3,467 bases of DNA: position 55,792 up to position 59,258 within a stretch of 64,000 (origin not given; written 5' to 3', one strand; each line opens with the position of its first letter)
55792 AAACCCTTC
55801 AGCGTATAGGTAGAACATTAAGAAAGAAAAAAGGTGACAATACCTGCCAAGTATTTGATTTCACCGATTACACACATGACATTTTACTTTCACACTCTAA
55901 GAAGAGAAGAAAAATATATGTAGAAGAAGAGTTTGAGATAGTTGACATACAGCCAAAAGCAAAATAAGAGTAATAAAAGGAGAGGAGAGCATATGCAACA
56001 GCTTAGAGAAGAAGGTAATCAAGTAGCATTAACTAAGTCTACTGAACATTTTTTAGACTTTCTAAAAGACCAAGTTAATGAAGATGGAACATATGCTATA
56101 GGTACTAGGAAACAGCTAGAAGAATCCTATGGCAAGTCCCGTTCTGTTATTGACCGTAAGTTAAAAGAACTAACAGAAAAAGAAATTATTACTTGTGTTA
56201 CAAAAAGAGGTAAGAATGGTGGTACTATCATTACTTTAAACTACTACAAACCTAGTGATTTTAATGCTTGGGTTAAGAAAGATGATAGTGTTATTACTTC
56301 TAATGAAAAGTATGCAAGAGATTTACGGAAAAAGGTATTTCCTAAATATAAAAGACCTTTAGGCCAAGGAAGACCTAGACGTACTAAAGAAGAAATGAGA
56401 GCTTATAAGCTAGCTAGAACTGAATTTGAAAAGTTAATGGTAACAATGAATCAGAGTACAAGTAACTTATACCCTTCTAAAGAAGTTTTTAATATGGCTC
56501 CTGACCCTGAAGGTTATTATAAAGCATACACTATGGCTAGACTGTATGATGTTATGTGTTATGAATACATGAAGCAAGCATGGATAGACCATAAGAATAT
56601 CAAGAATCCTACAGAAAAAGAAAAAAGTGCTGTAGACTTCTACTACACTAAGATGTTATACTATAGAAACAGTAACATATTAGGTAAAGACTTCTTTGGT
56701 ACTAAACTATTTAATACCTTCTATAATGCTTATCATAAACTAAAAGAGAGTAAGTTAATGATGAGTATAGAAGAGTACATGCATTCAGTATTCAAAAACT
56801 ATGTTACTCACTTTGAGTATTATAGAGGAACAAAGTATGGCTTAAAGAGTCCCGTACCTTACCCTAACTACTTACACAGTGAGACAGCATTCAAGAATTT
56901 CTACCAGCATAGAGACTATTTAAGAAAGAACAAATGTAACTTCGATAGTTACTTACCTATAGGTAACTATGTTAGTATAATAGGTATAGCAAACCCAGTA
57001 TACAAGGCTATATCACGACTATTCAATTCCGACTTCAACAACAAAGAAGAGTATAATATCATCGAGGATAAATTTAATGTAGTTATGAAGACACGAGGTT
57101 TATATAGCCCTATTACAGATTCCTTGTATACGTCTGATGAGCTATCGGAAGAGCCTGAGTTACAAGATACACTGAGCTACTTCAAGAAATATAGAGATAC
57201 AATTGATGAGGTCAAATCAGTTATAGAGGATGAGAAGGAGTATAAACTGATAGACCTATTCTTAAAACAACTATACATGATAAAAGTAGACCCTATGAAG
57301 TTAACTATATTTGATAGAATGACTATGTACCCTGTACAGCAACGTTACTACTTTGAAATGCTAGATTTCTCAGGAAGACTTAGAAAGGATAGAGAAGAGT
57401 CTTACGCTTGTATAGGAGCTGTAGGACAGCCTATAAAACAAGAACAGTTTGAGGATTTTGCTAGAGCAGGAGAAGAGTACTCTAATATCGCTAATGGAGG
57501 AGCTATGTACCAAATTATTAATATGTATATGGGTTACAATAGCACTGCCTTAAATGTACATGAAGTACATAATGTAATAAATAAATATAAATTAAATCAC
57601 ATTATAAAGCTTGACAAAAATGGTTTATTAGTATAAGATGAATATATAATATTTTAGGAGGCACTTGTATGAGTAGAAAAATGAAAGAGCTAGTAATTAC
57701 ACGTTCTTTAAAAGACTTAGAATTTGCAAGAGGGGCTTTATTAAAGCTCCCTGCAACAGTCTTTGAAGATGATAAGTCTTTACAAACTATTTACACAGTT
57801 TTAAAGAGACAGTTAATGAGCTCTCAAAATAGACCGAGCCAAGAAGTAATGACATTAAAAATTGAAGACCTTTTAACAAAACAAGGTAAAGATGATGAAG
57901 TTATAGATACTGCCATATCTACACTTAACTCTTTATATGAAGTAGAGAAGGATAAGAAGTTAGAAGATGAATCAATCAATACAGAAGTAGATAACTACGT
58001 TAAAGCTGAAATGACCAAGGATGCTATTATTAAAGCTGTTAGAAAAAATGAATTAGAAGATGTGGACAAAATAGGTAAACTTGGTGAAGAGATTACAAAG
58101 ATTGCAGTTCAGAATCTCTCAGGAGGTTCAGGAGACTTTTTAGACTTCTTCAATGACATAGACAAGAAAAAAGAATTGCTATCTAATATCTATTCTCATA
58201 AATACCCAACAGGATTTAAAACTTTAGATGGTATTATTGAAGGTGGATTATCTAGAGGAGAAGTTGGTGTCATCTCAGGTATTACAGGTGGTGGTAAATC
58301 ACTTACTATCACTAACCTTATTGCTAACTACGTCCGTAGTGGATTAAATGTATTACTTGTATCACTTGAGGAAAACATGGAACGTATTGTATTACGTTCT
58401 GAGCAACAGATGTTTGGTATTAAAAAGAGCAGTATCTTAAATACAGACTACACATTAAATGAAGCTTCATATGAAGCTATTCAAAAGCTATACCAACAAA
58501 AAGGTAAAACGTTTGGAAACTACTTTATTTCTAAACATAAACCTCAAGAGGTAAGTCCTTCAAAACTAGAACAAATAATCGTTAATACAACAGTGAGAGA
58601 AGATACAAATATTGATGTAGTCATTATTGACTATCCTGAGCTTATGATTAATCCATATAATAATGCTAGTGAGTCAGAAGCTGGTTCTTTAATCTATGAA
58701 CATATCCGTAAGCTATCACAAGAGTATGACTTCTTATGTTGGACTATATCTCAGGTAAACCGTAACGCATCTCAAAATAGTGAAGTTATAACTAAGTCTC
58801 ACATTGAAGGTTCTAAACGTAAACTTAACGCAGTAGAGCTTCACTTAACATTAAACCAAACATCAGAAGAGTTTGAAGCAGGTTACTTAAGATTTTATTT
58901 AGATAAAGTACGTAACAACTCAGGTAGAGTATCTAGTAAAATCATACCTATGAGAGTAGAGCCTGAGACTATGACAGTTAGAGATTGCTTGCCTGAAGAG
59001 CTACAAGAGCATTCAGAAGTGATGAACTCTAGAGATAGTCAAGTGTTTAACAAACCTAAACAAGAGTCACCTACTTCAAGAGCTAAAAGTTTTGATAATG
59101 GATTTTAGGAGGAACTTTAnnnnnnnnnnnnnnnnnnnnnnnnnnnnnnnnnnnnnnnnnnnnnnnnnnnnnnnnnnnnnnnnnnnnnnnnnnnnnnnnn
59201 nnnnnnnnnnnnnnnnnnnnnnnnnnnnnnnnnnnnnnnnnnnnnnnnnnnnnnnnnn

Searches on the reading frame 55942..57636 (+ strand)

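Call 25: search_protein_families(library=phrogs, proteins=[window:55942-57636:+], max_evalue=0.001)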
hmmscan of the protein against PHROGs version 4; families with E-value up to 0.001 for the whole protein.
window:55942-57636:+ (564 aa): 1 family
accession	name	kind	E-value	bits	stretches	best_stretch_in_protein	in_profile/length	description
phrog_1098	-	DNA, RNA and nucleotide metabolism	4.4e-75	254.4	1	30-563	11-507/546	HTH DNA binding protein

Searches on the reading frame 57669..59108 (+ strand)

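Call 25: search_protein_families(library=phrogs, proteins=[window:57669-59108:+], max_evalue=0.001)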
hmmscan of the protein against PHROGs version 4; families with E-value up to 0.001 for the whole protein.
window:57669-59108:+ (479 aa): 4 families
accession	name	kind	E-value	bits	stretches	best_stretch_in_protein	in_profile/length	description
phrog_19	-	DNA, RNA and nucleotide metabolism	5.8e-75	254.4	1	1-459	159-597/621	DnaB-like replicative helicase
phrog_239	-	DNA, RNA and nucleotide metabolism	9.8e-21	75.4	1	111-450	296-609/801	DNA primase/helicase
phrog_243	-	DNA, RNA and nucleotide metabolism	1.8e-10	41.2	1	179-439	18-267/273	DnaB-like replicative helicase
phrog_97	-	other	0.00036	20.9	1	175-320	46-170/506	UvsX-like recombinase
